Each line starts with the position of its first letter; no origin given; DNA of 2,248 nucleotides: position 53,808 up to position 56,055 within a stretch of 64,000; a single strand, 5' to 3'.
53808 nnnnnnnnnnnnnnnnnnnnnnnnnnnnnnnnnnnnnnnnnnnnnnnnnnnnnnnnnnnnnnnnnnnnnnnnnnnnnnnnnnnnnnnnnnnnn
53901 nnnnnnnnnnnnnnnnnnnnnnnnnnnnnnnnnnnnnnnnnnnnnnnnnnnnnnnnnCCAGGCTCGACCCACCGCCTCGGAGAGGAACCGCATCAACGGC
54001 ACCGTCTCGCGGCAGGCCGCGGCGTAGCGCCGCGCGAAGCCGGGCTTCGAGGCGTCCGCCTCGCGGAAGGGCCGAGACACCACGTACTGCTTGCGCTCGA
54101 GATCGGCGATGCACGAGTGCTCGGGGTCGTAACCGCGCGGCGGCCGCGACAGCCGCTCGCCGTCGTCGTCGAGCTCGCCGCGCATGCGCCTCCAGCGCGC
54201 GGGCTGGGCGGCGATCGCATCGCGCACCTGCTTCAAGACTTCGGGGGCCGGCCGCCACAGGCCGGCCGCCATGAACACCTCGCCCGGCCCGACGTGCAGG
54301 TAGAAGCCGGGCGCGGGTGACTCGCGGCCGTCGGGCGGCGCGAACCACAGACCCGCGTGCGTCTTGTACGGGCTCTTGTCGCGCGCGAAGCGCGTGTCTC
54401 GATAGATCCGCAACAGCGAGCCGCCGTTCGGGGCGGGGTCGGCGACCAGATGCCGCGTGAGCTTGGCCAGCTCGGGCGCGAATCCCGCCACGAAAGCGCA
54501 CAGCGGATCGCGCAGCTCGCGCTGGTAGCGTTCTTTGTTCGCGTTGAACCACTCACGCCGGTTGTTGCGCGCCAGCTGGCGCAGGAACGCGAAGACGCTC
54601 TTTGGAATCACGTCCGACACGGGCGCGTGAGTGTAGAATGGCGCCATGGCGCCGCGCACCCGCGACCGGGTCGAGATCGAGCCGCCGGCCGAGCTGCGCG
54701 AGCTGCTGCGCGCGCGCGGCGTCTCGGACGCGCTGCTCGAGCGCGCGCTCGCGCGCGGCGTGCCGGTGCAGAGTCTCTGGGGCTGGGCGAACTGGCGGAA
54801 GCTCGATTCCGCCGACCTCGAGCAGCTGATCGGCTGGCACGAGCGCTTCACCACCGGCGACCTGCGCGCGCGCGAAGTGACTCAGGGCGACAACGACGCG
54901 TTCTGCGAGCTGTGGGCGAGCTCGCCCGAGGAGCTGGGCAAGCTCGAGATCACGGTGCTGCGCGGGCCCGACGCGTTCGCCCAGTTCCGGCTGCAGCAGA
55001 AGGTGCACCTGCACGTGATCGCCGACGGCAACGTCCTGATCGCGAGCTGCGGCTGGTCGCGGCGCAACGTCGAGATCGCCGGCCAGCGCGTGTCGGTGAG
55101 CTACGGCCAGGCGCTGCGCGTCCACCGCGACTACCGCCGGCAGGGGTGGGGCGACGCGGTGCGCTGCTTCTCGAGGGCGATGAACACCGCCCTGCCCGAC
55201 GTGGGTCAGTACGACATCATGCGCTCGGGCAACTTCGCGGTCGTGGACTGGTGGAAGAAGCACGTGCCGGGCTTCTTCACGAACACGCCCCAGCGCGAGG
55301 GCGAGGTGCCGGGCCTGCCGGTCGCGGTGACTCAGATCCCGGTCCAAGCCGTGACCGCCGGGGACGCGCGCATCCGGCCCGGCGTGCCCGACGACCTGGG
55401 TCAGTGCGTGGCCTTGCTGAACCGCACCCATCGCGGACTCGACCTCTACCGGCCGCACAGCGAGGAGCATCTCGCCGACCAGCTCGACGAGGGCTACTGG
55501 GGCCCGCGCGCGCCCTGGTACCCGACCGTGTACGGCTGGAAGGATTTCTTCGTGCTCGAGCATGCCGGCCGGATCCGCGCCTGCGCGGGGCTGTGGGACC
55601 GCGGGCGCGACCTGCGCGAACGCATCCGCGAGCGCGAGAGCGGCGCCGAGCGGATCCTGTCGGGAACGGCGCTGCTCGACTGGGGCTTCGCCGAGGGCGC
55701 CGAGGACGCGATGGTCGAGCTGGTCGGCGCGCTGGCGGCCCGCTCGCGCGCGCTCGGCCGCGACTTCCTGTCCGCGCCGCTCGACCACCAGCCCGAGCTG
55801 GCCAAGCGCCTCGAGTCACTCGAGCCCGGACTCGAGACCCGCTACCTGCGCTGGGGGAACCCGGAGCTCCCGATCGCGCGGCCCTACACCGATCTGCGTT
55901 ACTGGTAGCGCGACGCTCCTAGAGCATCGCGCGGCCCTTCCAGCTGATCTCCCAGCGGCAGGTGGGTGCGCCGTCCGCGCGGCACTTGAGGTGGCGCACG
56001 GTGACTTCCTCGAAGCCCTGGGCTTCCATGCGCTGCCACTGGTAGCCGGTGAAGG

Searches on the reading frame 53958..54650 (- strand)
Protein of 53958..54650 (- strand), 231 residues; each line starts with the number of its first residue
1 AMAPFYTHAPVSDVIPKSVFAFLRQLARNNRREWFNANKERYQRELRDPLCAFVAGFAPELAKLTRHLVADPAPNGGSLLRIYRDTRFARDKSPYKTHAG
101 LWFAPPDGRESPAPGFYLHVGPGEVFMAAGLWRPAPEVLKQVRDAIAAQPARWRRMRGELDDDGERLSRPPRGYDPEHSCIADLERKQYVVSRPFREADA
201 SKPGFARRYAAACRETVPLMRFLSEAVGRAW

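Call 6: search_protein_families(library=pfam, proteins=[window:53958-54650:-], max_evalue=0.01)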
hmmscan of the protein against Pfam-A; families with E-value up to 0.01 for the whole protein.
window:53958-54650:- (231 aa): 1 family
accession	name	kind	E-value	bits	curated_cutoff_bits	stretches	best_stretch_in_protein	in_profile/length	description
PF09365.15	DUF2461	-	3.5e-58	197.4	22.8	1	19-222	2-208/208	Conserved hypothetical protein (DUF2461)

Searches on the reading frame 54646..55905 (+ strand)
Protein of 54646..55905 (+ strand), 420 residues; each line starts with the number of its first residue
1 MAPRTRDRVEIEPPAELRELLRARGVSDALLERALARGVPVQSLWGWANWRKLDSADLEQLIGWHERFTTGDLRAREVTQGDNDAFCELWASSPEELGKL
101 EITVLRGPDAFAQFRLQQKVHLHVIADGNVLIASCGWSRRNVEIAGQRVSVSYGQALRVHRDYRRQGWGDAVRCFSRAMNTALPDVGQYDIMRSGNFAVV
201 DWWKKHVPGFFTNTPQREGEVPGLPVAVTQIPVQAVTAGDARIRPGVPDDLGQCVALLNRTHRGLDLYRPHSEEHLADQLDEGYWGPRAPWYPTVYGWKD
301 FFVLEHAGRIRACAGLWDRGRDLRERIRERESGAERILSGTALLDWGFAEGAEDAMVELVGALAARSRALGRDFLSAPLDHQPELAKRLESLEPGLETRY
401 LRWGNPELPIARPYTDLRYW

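Call 6: search_protein_families(library=pfam, proteins=[window:54646-55905:+], max_evalue=0.01)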
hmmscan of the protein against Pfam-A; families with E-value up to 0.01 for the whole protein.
window:54646-55905:+ (420 aa): 2 families
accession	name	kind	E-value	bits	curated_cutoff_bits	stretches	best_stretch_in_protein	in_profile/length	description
PF13508.13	Acetyltransf_7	-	0.0037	18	27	0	121-171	4-48/84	Acetyltransferase (GNAT) domain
PF00583.31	Acetyltransf_1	-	0.007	17.1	20.7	0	111-170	24-78/116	Acetyltransferase (GNAT) family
